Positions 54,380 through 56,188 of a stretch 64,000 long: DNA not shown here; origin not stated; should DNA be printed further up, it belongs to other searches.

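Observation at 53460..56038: Membrane fatty-acid desaturase adjacent to a B12-binding radical SAM enzyme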

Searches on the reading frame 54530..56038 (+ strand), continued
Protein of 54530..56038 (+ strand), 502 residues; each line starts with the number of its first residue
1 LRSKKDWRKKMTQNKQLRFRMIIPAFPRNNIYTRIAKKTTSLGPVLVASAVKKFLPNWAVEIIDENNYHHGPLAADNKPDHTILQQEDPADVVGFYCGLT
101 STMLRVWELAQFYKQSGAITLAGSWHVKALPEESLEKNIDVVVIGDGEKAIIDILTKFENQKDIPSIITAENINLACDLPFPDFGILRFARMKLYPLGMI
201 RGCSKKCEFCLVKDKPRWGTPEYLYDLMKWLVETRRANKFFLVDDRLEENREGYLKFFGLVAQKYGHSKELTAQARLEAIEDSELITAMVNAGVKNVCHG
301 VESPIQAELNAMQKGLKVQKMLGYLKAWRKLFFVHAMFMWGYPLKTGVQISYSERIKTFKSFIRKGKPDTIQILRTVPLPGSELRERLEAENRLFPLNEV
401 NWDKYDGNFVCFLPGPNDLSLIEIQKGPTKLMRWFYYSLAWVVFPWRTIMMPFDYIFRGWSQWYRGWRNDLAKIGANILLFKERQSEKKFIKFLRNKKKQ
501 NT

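Call 26: predict_structure(alignment_id=A1)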
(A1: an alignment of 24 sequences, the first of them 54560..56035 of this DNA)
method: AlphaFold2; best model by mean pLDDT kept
length: 492 residues; sequences in the alignment: 24
mean_pLDDT: 82.6   pTM: 0.72
mean pLDDT of the five models: 82.6, 82.6, 79.0, 74.9, 75.0
residues with pLDDT >= 90: 199; 70-90: 210; 50-70: 49; < 50: 34
segments of 3 or more residues with pLDDT < 50: 1-3, 19-29, 163-181
pLDDT, mean of each block of 10 residues (from residue 1): 73 71 47 78 89 83 86 93 81 85 95 78 89 82 90 84 43 41 58 68 63 83 79 80 93 91 91 95 93 91 86 95 95 84 96 96 87 85 82 79 84 92 93 93 90 91 90 87 77 49
secondary structure, 60 per line:
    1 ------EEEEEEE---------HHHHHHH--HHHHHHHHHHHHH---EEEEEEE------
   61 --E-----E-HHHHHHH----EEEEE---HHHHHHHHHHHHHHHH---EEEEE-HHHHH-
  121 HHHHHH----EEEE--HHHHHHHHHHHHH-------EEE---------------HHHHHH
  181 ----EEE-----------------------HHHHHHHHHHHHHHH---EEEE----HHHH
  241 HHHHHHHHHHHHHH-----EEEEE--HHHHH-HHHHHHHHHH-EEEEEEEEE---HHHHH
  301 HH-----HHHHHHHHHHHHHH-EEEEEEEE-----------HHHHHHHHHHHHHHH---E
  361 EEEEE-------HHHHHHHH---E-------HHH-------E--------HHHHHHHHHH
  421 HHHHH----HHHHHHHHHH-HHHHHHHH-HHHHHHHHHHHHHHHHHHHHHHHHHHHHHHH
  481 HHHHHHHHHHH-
elements in order: E7-13 H23-29 H32-44 E48-54 H71-77 E82-86 H90-105 E109-113 H115-119 H121-126 E131-134 H137-149 E157-159 H175-180 E185-187 H211-225 E229-232 H237-254 E260-264 H267-271 H273-282 E284-292 H296-302 H308-321 E323-330 H342-356 E360-365 H373-380 H411-425 H430-439 H441-448 H450-491

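Call 29: fold_search(model_id=the predicted structure, library=pdb)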
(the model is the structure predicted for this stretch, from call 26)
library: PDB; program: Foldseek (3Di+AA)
matches with E <= 10: 1647; with E <= 0.001: 48
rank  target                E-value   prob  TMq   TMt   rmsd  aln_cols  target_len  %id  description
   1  6fd2_B                1.2e-14  1.00  0.43  0.46  12.0       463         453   16  Radical SAM 1,2-diol dehydratase AprD4 in complex with its substrate paromamine (released 2018-01-17)
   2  6wte_A                1.2e-14  1.00  0.38  0.34  15.8       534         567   12  Structure of radical S-adenosylmethionine methyltransferase, TsrM, from Kitasatospora setae with cobalamin and [4Fe-4S (released 2020-12-23)
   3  9ccb                  1.6e-14  1.00  0.35  0.41  11.9       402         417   18  X-ray crystal structure of methyl-coenzyme M reductase glutamine methylase (MgmA) from Methanothermobacter marburgensis  (released 2025-01-01)
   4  6fd2_A                3.6e-14  1.00  0.44  0.47  12.2       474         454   16  Radical SAM 1,2-diol dehydratase AprD4 in complex with its substrate paromamine (released 2018-01-17)
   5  6wte_B                6.5e-14  1.00  0.36  0.33  14.8       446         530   12  Structure of radical S-adenosylmethionine methyltransferase, TsrM, from Kitasatospora setae with cobalamin and [4Fe-4S (released 2020-12-23)
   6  7mjw_A                9.8e-14  1.00  0.34  0.38  12.3       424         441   12  Methylated MiaB in the complex with 5'-deoxyadenosine, methionine and RNA (released 2021-09-15)
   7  5ul3                  1.5e-13  1.00  0.36  0.26  14.2       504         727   14  Structure of Cobalamin-dependent S-adenosylmethionine radical enzyme OxsB with aqua-cobalamin bound (released 2017-04-19)
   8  9a6d_A                1.8e-13  1.00  0.34  0.37  12.3       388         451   13  Integrative model of MTAB-YVFG by crosslinking MS and deep learning (released 2024-09-18)
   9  5ul4                  1.8e-13  1.00  0.39  0.28  14.6       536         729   13  Structure of Cobalamin-dependent S-adenosylmethionine radical enzyme OxsB with aqua-cobalamin and S-adenosylmethionine b (released 2017-04-19)
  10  7mjz                  3.2e-13  1.00  0.34  0.37  12.7       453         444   12  The structure of MiaB with pentasulfide bridge (released 2021-09-15)
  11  5ul2                  3.9e-13  1.00  0.36  0.26  14.2       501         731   13  Structure of Apo, SeMet-labeled Cobalamin-dependent S-adenosylmethionine radical enzyme OxsB (released 2017-04-19)
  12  7mjv_A                1.0e-12  1.00  0.34  0.38  12.7       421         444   13  MiaB in the complex with s-adenosylmethionine and RNA (released 2021-09-15)
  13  7mjx_A                2.1e-12  1.00  0.33  0.36  13.0       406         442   12  MiaB in the complex with 5'-deoxyadenosine, methionine and RNA (released 2021-09-15)
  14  4jc0_A                8.2e-09  1.00  0.33  0.38  12.3       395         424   14  Crystal structure of Thermotoga maritima holo RimO in complex with pentasulfide, Northeast Structural Genomics Consort (released 2013-04-10)
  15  6qk7_C                6.3e-07  1.00  0.32  0.35   7.8       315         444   12  Elongator catalytic subcomplex Elp123 lobe (released 2019-07-17)
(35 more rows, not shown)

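Call 35: find_encoding_contigs(protein=P0124, flank=8000, max_places=2)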
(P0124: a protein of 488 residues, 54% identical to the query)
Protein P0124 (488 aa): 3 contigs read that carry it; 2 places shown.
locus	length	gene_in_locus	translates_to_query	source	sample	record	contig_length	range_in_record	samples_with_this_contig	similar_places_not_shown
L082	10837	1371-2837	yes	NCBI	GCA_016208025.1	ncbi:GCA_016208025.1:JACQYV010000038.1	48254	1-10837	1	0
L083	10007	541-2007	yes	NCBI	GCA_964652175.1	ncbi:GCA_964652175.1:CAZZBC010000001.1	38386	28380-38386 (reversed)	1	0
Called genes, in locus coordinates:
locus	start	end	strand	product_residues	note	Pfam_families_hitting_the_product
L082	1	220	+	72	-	PF13683:rve_3, PF13333:rve_2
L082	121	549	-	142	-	-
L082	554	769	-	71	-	PF13560:HTH_31, PF12844:HTH_19 (weak), PF01381:HTH_3, PF13443:HTH_26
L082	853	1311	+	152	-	-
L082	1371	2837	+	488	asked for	PF02310:B12-binding, PF04055:Radical_SAM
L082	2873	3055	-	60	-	PF00830:Ribosomal_L28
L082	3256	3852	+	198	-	PF02163:Peptidase_M50 (weak)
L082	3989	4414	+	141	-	PF00164:Ribosom_S12_S23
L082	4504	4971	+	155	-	PF00177:Ribosomal_S7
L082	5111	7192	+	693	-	PF00009:GTP_EFTU, PF03144:GTP_EFTU_D2, PF22042:EF-G_D2, PF14492:EFG_III, PF16658:RF3_C (weak), PF03764:EFG_IV, PF00679:EFG_C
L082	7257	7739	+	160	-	-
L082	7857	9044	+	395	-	PF00009:GTP_EFTU, PF03144:GTP_EFTU_D2, PF03143:GTP_EFTU_D3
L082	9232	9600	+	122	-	PF00338:Ribosomal_S10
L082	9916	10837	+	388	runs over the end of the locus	PF00297:Ribosomal_L3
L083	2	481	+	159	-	?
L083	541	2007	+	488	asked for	PF02310:B12-binding, PF04055:Radical_SAM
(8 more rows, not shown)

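Call 36: find_encoding_contigs(protein=P0137, flank=8000, max_places=2)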
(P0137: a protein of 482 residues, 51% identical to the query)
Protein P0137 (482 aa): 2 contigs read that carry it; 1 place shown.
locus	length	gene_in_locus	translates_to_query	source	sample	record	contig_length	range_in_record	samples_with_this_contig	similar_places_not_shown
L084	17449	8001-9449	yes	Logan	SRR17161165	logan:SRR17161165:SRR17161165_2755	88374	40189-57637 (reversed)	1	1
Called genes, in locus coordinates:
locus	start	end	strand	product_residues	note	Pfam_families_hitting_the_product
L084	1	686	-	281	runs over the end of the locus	-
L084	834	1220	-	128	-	PF01641:SelR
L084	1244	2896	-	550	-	PF03023:MurJ, PF01943:Polysacc_synt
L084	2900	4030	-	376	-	PF02163:Peptidase_M50, PF00595:PDZ (faint), PF13180:PDZ_2, PF17820:PDZ_6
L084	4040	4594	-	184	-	PF01765:RRF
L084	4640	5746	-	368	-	PF14870:PSII_BNR (faint), PF02012:BNR (faint), PF03174:CHB_HEX_C (faint), PF15902:Sortilin-Vps10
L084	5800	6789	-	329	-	PF13177:DNA_pol3_delta2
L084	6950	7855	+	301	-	PF00487:FA_desaturase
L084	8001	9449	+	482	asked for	PF02310:B12-binding (weak), PF04055:Radical_SAM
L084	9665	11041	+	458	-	PF02397:Bac_transf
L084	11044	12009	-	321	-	PF00389:2-Hacid_dh, PF02826:2-Hacid_dh_C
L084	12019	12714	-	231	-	PF01128:IspD (faint), PF02348:CTP_transf_3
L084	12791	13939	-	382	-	PF02350:Epimerase_2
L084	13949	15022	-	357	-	PF03102:NeuB, PF08666:SAF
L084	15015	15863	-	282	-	PF01209:Ubie_methyltran (weak), PF02353:CMAS, PF13489:Methyltransf_23, PF05175:MTS, PF13649:Methyltransf_25, PF13847:Methyltransf_31, PF08241:Methyltransf_11, PF08242:Methyltransf_12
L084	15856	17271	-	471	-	-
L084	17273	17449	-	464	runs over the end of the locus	PF04464:Glyphos_transf (weak)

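Call 37: find_encoding_contigs(protein=P0122, flank=8000, max_places=2)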
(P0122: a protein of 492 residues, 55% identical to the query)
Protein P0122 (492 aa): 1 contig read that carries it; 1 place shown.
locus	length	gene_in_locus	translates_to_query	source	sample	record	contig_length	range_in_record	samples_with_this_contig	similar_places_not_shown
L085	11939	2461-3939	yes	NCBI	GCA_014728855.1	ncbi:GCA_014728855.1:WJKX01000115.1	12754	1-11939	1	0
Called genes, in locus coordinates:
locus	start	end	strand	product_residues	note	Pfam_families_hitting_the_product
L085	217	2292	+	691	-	PF22842:Pel9A-like_beta_helix, PF13229:Beta_helix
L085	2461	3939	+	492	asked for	PF02310:B12-binding, PF04055:Radical_SAM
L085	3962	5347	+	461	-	PF17132:Glyco_hydro_106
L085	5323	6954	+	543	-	PF17132:Glyco_hydro_106, PF02837:Glyco_hydro_2_N (weak), PF22666:Glyco_hydro_2_N2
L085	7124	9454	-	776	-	PF00912:Transgly, PF00905:Transpeptidase, PF06832:BiPBP_C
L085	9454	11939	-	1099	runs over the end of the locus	PF17972:bMG5, PF17962:bMG6, PF07703:A2M_BRD, PF00207:A2M, PF17973:bMG10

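Call 56: search_protein_families(library=pfam, proteins=[L031:7003-8256:+, L027:1750-2067:-, L048:9613-9858:+, L060:12191-12463:+, L084:6950-7855:+], max_evalue=0.001)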
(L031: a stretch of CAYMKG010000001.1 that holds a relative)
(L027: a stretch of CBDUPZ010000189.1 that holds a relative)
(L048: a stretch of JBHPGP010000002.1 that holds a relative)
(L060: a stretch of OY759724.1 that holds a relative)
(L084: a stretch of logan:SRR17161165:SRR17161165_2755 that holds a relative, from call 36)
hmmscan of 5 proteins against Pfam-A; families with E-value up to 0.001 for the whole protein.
L031:7003-8256:+ (417 aa): 4 families
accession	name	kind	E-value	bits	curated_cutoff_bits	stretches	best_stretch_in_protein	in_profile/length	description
PF00270.35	DEAD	-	2.9e-48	164.2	26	1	44-205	1-164/167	DEAD/DEAH box helicase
PF00271.37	Helicase_C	-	5.2e-30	104.4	23.5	1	243-350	2-110/110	Helicase conserved C-terminal domain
PF04851.21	ResIII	-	2.2e-06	28.1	22.5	1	59-202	25-163/164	Type III restriction enzyme, res subunit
PF07652.20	Flavi_DEAD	-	0.00033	21.1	21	0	65-113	12-60/148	Flavivirus DEAD domain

L027:1750-2067:- (105 aa): 2 families
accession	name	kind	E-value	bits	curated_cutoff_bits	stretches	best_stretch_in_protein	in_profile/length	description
PF00076.28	RRM_1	-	1.1e-23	83.3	20.7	1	3-72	1-69/70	RNA recognition motif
PF16367.11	RRM_7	-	0.00048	20.5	27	1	2-28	3-29/94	RNA recognition motif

L048:9613-9858:+ (81 aa): 1 family
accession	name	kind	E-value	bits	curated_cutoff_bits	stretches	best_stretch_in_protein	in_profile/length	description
PF00313.28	CSD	-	8.9e-22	77.2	27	1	16-77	2-64/66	'Cold-shock' DNA-binding domain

L060:12191-12463:+ (90 aa): 1 family
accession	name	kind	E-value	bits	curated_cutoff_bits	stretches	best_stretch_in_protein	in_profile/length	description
PF00313.28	CSD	-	1.6e-08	34.8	27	1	4-64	3-64/66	'Cold-shock' DNA-binding domain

L084:6950-7855:+ (301 aa): 1 family
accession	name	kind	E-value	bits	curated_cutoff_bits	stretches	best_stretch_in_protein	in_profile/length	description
PF00487.30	FA_desaturase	-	5.5e-21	75.9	29.7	1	43-269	4-240/253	Fatty acid desaturase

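Call 70: search_protein_families(library=pfam, alignment_id=A2, max_evalue=0.0001)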
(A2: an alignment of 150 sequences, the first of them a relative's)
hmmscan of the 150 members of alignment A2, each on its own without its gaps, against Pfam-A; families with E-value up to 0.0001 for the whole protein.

A. member 1, L044:131-655:+ (175 aa): 2 families
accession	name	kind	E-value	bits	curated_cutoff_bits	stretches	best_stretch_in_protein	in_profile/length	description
PF14437.12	MafB19-deam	-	1.3e-33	116.3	27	1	31-171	2-142/142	MafB19-like deaminase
PF00383.29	dCMP_cyt_deam_1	-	7.1e-29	100.1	25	1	30-129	2-101/102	Cytidine and deoxycytidylate deaminase zinc-binding region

B. families by the number of members that match (of 150 scanned): 197 families (the first 25 are shown)
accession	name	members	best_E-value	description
PF00072.30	Response_reg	5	2.1e-28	Response regulator receiver domain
PF04055.27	Radical_SAM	4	3.7e-22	Radical SAM superfamily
PF13414.12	TPR_11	3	1.4e-44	TPR repeat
PF07719.23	TPR_2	3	3.1e-41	Tetratricopeptide repeat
PF13181.12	TPR_8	3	8.8e-38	Tetratricopeptide repeat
PF14559.12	TPR_19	3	2e-34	Tetratricopeptide repeat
PF00515.34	TPR_1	3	1e-32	Tetratricopeptide repeat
PF13431.12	TPR_17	3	6.3e-32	Tetratricopeptide repeat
PF13432.12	TPR_16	3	1.8e-30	Tetratricopeptide repeat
PF00313.28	CSD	3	1.5e-29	'Cold-shock' DNA-binding domain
PF13174.12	TPR_6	3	1.6e-24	Tetratricopeptide repeat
PF13428.12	TPR_14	3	1.3e-23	Tetratricopeptide repeat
PF13424.12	TPR_12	3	1.7e-23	Tetratricopeptide repeat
PF13176.12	TPR_7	3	6.4e-20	Tetratricopeptide repeat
PF23914.1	TPR_CcmH_CycH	3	8.4e-12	Cytochrome c-type biogenesis protein H TPR domain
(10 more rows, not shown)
